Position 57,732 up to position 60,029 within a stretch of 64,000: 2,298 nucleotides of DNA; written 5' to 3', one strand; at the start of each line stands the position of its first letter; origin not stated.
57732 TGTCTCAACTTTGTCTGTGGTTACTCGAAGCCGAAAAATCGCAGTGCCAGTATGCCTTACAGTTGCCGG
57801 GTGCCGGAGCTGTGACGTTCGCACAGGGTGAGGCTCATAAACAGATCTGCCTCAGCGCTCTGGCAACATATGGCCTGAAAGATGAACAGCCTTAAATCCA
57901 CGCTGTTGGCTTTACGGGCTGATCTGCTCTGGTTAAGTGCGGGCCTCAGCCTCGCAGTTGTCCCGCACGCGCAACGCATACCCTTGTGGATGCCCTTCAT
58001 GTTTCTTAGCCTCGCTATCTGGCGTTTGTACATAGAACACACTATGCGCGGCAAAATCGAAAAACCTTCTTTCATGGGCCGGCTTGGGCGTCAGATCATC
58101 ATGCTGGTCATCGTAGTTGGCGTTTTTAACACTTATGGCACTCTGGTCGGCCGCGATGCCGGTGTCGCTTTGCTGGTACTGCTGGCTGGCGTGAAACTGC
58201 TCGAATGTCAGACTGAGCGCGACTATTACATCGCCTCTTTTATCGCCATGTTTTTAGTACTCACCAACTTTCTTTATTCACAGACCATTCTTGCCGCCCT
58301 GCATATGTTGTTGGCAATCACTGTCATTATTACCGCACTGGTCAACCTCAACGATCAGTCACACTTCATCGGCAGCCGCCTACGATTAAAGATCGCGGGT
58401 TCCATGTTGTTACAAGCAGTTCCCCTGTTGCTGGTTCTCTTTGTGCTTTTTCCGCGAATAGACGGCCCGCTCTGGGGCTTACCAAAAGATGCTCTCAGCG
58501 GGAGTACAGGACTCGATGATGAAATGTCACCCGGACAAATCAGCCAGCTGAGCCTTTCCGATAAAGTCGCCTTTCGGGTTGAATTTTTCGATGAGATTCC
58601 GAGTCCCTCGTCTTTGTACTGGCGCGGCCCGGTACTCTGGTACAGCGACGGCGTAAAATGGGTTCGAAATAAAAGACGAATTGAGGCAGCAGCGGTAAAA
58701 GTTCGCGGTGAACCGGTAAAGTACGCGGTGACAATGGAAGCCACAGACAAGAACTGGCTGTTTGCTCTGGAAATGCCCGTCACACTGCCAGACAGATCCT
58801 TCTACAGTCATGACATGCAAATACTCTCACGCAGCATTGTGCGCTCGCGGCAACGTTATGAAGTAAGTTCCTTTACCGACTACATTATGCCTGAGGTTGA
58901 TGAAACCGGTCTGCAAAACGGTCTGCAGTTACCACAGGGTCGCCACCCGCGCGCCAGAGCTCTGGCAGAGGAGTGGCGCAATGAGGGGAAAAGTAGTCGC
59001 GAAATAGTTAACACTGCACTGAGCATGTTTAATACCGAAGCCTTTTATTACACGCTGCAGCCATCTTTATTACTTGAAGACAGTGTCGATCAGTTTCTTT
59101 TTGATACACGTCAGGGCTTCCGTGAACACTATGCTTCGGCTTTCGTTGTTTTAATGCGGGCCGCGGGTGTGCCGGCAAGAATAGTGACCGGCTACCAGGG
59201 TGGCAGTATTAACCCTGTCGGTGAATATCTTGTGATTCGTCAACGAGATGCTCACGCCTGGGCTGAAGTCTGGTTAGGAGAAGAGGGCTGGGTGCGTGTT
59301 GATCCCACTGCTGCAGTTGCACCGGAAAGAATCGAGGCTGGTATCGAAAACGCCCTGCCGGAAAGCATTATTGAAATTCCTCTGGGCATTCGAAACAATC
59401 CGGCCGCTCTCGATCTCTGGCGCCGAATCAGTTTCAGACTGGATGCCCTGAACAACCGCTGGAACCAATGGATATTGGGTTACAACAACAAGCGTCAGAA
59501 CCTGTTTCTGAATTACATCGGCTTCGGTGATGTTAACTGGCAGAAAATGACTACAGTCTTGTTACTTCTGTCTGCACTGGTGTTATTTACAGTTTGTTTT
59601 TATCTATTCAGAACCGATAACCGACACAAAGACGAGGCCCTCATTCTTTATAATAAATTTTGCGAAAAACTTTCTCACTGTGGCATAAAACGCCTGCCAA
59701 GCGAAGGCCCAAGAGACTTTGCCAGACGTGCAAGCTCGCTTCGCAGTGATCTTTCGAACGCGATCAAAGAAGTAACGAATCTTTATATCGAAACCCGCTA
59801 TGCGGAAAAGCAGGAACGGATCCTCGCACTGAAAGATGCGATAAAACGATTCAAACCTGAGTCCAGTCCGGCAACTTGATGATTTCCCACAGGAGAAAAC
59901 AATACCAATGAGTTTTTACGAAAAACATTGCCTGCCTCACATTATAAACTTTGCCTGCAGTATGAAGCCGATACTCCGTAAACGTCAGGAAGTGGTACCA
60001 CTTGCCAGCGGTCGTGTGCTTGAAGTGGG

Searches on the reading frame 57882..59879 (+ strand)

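Call 79: search_protein_families(library=pfam, proteins=[window:57882-59879:+], max_evalue=0.00001)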
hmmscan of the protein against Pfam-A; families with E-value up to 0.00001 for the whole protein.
window:57882-59879:+ (665 aa): 3 families
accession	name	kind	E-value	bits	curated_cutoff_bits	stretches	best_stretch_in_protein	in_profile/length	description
PF11992.13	TgpA_N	-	5.3e-75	252.9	30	1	17-334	1-330/333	TgpA N-terminal domain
PF01841.26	Transglut_core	-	7.3e-22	78.1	23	1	361-475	3-108/108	Transglutaminase-like superfamily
PF13559.11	DUF4129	-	3.5e-09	37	24.8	1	589-642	1-53/69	Domain of unknown function (DUF4129)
